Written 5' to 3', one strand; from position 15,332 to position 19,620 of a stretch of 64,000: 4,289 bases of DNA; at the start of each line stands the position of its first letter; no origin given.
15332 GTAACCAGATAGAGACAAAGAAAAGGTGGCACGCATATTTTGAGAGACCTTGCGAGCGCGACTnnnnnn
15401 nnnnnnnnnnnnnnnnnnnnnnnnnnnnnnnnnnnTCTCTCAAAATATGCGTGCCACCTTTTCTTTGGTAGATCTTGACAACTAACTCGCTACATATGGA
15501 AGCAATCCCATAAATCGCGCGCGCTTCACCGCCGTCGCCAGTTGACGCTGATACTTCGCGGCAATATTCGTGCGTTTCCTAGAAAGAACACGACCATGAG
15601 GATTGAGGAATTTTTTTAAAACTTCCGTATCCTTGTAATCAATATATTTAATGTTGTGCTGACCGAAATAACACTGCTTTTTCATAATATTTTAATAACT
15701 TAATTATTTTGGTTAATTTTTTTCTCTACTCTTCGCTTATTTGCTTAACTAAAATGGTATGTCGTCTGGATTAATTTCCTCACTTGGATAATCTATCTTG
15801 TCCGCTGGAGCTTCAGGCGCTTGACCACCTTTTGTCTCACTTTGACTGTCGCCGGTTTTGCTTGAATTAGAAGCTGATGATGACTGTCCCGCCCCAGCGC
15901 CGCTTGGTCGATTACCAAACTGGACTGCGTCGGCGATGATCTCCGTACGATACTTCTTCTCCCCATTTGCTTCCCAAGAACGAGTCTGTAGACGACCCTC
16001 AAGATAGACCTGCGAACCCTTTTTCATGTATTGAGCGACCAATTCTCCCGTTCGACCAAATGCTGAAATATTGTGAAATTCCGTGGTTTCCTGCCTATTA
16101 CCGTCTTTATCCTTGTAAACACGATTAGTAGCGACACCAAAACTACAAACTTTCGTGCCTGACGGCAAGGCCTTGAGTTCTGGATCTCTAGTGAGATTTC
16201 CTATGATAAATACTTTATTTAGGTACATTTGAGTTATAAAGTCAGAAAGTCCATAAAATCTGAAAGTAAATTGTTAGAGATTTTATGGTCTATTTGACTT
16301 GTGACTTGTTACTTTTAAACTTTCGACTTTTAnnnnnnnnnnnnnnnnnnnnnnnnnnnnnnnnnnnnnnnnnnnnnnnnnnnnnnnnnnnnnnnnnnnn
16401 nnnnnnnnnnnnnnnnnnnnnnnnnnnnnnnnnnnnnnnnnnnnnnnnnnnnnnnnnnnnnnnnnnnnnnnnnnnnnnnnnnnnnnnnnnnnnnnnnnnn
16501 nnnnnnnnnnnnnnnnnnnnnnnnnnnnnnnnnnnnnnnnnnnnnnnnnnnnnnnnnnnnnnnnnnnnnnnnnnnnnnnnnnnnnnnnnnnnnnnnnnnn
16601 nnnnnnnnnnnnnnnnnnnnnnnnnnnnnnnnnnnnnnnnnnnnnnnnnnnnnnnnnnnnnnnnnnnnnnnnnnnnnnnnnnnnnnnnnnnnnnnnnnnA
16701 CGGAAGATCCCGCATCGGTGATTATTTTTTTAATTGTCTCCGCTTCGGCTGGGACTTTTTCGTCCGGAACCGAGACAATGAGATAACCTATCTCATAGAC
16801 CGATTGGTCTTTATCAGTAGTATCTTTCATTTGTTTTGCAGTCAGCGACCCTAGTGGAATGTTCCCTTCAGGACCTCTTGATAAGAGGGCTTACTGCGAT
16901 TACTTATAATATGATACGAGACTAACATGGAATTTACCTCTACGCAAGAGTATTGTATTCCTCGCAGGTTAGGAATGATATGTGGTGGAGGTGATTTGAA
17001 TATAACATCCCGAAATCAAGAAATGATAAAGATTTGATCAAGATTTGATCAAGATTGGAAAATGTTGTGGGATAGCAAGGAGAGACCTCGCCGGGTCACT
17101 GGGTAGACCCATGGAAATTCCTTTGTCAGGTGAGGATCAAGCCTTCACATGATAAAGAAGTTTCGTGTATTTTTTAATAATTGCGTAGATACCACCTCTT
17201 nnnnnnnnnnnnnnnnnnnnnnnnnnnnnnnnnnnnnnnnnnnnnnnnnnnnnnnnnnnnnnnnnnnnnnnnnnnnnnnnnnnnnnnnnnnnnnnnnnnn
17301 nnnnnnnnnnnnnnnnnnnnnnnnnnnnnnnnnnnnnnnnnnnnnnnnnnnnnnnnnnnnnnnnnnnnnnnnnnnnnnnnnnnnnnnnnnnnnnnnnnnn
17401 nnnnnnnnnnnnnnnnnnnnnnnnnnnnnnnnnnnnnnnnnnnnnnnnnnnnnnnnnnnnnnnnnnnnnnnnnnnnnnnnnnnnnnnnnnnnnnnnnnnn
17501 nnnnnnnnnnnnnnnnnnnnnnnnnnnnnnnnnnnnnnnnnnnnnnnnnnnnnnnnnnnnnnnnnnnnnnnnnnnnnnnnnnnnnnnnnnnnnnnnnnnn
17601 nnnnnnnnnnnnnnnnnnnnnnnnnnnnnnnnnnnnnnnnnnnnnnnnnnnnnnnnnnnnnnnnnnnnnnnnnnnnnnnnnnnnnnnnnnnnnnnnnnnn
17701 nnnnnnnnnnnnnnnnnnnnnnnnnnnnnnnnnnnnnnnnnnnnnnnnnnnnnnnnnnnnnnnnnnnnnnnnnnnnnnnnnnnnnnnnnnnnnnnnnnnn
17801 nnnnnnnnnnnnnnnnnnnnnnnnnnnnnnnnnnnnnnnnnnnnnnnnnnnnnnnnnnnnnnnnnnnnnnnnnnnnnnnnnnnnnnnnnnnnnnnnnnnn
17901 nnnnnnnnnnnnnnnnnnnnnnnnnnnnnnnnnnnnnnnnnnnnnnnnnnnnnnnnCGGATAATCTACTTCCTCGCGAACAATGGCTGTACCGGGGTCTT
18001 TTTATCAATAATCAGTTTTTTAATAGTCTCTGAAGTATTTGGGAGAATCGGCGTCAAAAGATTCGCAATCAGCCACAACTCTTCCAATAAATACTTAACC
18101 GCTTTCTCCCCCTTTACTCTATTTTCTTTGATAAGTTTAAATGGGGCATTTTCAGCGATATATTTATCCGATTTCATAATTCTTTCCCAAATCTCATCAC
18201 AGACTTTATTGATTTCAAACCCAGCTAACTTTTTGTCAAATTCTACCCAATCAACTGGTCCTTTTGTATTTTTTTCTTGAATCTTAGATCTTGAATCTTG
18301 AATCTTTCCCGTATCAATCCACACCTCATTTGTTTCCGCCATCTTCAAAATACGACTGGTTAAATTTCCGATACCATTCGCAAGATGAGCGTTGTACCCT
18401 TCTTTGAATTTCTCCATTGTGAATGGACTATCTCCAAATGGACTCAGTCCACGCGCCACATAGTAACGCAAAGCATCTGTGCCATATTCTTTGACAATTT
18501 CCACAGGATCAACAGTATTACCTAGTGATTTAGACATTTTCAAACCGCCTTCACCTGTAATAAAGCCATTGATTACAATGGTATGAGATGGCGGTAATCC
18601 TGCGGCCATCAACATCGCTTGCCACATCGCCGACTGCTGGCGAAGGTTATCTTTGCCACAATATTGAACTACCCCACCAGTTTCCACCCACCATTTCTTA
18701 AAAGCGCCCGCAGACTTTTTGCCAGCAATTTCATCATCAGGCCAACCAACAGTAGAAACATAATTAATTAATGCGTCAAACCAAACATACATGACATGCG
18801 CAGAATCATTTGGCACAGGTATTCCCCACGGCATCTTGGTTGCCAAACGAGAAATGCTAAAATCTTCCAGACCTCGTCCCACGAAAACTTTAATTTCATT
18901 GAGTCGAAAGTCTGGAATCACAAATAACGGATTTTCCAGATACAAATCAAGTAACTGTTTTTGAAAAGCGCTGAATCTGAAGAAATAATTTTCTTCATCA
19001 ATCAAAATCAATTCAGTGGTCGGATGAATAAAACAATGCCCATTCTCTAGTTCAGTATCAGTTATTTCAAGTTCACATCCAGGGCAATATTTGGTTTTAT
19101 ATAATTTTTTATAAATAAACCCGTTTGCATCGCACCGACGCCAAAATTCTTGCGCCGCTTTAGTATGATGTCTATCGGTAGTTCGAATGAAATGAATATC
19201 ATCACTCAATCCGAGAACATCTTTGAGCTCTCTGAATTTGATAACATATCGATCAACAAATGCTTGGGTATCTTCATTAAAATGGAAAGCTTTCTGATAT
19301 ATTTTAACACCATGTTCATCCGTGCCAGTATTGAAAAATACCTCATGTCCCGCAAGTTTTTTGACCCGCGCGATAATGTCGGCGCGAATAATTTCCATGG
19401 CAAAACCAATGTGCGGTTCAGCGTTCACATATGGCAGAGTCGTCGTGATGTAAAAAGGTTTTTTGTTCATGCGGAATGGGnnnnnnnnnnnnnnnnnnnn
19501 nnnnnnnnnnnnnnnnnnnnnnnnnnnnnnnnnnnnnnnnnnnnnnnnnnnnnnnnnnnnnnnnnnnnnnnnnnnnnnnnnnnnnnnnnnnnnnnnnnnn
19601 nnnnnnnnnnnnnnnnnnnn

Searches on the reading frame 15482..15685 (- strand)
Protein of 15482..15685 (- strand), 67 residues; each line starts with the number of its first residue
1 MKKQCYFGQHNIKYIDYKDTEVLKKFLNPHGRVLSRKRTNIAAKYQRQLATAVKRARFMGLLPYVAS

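Call 7: search_protein_families(library=pfam, proteins=[window:15482-15685:-])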
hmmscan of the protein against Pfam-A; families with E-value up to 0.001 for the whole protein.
window:15482-15685:- (67 aa): 1 family
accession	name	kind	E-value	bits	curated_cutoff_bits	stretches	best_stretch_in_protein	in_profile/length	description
PF01084.26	Ribosomal_S18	-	2e-22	79.5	21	1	11-62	1-52/52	Ribosomal protein S18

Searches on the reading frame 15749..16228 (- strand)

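Call 7: search_protein_families(library=pfam, proteins=[window:15749-16228:-])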
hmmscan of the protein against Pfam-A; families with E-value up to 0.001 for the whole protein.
window:15749-16228:- (159 aa): 1 family
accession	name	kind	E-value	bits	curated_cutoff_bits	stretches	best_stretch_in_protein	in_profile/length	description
PF00436.31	SSB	-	4.2e-38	130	26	1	3-104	1-103/104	Single-strand binding protein family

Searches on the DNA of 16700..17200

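Call 46: search_rna_families(source=window, start=16700, end=17200, threshold=evalue, max_evalue=1, show_alignments=2)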
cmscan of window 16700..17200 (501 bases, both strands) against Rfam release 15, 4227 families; matches with E-value up to 1: 1.
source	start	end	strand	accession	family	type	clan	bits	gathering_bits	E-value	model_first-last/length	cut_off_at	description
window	16721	16786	-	RF04066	mir-1256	Gene; miRNA;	-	21.3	70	0.075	1-70/70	no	mir-1256 microRNA precursor family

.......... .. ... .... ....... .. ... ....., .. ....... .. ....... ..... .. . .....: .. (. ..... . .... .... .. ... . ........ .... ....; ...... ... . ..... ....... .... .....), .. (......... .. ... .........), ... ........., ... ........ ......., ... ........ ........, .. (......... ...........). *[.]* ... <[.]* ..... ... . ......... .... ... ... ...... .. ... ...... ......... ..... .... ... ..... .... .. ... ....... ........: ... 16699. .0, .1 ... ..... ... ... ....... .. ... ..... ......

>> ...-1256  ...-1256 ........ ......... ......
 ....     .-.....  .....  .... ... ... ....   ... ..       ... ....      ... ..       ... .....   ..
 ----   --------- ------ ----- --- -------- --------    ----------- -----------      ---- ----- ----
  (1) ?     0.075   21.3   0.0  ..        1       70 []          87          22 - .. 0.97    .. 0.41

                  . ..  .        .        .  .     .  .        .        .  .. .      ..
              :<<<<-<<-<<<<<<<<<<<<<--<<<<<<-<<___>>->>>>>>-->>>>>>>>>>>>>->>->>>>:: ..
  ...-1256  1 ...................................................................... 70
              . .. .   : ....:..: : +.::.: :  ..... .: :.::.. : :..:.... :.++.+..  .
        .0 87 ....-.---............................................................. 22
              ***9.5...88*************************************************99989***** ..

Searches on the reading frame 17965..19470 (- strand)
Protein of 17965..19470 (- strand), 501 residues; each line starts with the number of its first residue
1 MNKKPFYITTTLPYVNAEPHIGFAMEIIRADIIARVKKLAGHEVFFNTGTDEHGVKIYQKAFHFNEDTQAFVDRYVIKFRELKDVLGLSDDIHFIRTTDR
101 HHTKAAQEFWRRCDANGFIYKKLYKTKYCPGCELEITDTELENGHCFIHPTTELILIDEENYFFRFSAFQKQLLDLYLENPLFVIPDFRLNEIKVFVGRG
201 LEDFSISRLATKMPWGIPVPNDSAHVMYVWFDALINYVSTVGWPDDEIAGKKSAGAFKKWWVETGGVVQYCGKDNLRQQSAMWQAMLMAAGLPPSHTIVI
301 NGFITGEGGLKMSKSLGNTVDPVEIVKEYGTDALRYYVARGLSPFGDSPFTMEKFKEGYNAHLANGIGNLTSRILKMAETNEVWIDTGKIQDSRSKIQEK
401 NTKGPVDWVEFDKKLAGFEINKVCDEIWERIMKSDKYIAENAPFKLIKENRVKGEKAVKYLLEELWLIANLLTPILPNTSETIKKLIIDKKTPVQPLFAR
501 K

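Call 7: search_protein_families(library=pfam, proteins=[window:17965-19470:-])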
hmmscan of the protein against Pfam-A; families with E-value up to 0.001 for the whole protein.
window:17965-19470:- (501 aa): 5 families
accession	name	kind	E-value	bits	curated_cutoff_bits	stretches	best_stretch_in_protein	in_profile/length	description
PF09334.17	tRNA-synt_1g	-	1.3e-88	297.8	20.1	2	132-374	155-390/391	tRNA synthetases class I (M)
PF00133.28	tRNA-synt_1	-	1.2e-35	123.5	22.7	2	2-220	21-244/414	tRNA synthetases class I (I, L, M and V)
PF01406.26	tRNA-synt_1e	-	1.9e-10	41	27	1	15-122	19-124/301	tRNA synthetases class I (C) catalytic domain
PF01921.24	tRNA-synt_1f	-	7.8e-05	22.2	27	0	261-340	230-311/360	tRNA synthetases class I (K)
PF19303.5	Anticodon_3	-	0.0003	21.1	23.5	1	411-487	25-101/152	Anticodon binding domain of methionyl tRNA ligase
